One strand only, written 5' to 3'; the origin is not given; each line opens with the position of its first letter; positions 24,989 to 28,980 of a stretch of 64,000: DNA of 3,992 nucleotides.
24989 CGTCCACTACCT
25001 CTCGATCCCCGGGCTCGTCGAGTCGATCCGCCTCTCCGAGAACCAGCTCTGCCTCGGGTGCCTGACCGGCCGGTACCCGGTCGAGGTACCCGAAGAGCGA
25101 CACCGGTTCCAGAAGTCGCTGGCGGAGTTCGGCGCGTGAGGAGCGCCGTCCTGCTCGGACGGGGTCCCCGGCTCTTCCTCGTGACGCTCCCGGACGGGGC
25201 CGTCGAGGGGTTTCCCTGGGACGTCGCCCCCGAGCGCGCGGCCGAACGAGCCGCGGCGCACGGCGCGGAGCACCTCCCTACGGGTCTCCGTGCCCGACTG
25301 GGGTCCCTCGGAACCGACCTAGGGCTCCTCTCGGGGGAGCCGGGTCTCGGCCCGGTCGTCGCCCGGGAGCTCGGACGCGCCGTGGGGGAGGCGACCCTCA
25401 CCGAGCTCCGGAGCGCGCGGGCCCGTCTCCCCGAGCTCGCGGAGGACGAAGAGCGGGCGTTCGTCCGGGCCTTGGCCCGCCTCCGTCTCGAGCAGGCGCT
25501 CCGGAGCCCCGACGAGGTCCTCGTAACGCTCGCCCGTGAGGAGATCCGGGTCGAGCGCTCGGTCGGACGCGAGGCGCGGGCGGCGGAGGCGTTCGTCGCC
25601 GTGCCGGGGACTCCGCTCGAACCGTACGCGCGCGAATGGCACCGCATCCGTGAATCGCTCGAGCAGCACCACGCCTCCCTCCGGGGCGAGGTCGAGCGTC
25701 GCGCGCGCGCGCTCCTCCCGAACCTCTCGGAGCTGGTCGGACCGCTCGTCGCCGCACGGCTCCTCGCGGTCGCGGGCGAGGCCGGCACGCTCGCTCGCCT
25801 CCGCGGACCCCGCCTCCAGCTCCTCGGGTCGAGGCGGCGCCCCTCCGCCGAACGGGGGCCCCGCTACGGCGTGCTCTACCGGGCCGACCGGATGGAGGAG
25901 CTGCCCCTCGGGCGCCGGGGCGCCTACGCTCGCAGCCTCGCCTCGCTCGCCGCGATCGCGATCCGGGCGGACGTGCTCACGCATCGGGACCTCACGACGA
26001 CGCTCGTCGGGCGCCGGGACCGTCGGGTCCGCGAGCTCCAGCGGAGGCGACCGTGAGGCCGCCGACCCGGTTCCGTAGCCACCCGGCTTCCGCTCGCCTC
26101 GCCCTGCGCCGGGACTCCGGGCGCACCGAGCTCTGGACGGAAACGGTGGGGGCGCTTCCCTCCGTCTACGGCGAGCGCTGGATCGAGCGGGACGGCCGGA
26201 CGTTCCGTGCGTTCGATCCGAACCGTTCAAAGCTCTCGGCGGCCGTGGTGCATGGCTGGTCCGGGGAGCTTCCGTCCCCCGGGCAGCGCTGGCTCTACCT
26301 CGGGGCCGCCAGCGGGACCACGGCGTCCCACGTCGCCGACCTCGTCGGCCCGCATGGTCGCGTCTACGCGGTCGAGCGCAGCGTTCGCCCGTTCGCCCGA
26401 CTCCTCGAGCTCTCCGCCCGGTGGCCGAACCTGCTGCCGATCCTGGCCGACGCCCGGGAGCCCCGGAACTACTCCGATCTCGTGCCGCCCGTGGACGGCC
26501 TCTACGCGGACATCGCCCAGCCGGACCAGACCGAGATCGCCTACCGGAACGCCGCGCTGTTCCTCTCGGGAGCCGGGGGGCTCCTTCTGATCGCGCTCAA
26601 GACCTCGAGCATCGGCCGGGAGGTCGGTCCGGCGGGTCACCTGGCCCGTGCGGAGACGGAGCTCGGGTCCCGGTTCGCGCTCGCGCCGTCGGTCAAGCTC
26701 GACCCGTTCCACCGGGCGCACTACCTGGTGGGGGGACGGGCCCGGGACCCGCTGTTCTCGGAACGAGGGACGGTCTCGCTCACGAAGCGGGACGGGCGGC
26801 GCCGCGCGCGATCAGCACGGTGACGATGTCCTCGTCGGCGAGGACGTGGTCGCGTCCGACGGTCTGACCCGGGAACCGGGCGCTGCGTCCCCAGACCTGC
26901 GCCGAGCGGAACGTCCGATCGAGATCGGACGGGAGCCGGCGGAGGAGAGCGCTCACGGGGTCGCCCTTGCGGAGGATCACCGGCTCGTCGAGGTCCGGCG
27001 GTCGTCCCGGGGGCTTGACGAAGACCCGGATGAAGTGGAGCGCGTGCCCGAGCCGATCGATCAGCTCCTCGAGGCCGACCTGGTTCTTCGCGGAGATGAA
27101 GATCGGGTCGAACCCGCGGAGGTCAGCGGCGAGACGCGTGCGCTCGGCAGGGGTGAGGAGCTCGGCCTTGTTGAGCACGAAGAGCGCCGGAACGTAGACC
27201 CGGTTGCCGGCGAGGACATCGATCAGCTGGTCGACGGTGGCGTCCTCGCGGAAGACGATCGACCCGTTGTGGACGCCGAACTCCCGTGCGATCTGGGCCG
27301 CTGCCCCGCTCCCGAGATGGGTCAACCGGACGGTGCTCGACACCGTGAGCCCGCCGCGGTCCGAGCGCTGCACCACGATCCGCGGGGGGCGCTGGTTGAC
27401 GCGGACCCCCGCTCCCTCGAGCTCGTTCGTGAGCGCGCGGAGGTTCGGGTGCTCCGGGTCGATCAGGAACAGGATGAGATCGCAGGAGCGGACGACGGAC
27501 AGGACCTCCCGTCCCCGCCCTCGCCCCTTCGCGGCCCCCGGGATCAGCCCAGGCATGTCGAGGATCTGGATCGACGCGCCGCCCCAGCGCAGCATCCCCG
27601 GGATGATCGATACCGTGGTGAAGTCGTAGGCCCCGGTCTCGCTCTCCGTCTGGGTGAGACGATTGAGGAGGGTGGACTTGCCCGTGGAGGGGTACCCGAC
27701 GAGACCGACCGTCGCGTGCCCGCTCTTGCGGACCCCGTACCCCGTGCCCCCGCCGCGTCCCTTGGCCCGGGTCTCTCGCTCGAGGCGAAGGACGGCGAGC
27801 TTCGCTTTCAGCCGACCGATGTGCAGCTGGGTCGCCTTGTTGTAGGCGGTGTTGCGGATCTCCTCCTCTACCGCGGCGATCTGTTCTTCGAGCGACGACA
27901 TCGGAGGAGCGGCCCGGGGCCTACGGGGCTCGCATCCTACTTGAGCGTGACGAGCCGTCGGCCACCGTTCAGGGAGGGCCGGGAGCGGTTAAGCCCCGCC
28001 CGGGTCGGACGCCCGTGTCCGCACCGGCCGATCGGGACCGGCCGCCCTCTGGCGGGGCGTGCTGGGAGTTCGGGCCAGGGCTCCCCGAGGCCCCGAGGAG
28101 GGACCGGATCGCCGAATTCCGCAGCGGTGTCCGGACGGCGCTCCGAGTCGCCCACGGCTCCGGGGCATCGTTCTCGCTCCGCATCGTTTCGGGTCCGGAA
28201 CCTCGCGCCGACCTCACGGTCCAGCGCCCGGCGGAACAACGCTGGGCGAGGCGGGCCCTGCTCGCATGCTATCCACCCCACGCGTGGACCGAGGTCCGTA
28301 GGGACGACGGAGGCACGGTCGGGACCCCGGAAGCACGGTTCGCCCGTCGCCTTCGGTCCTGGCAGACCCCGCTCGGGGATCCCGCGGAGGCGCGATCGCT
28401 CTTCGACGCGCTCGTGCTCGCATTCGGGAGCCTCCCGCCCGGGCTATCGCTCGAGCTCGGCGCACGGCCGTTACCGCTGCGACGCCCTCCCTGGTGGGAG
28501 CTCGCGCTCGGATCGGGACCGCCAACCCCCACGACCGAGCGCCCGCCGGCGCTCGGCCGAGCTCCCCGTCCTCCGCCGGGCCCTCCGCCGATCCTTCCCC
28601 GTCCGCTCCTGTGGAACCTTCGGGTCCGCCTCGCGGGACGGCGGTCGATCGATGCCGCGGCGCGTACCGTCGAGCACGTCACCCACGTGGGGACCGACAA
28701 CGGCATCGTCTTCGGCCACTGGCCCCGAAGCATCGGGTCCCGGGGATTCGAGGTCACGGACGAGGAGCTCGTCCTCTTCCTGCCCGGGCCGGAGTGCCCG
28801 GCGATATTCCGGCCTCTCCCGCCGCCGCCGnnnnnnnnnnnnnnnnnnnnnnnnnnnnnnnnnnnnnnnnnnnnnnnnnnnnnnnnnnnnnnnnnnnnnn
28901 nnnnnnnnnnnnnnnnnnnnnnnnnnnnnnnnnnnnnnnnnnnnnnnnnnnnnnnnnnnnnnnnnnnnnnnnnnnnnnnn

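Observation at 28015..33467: Candidate multi-ATPase system: HerA/FtsK-like ATPase followed by three single-domain KaiC-like proteins (one active, two with ablated P-loops) and a PAC2-family protein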

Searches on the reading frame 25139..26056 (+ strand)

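Call 74: search_protein_families(library=pfam, proteins=[window:25139-26056:+], max_evalue=0.001)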
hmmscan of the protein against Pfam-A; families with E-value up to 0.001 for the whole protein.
window:25139-26056:+ (305 aa): 1 family
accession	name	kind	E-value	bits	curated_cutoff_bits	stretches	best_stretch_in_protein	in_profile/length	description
PF01798.23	Nop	-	2.1e-17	63.8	25.4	1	172-284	94-211/228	snoRNA binding domain, fibrillarin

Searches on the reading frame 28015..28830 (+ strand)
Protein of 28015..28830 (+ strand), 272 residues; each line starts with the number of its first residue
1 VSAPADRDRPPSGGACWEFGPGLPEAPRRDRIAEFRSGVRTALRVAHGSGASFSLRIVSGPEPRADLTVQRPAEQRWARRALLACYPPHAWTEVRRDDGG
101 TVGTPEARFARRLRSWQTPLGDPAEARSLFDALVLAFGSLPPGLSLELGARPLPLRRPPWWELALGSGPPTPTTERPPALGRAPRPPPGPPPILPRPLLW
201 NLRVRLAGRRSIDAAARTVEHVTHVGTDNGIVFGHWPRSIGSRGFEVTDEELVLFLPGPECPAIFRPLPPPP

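Call 70: search_protein_families(library=pfam, proteins=[window:28015-28830:+], max_evalue=10)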
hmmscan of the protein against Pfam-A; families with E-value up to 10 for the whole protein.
window:28015-28830:+ (272 aa): 0 families
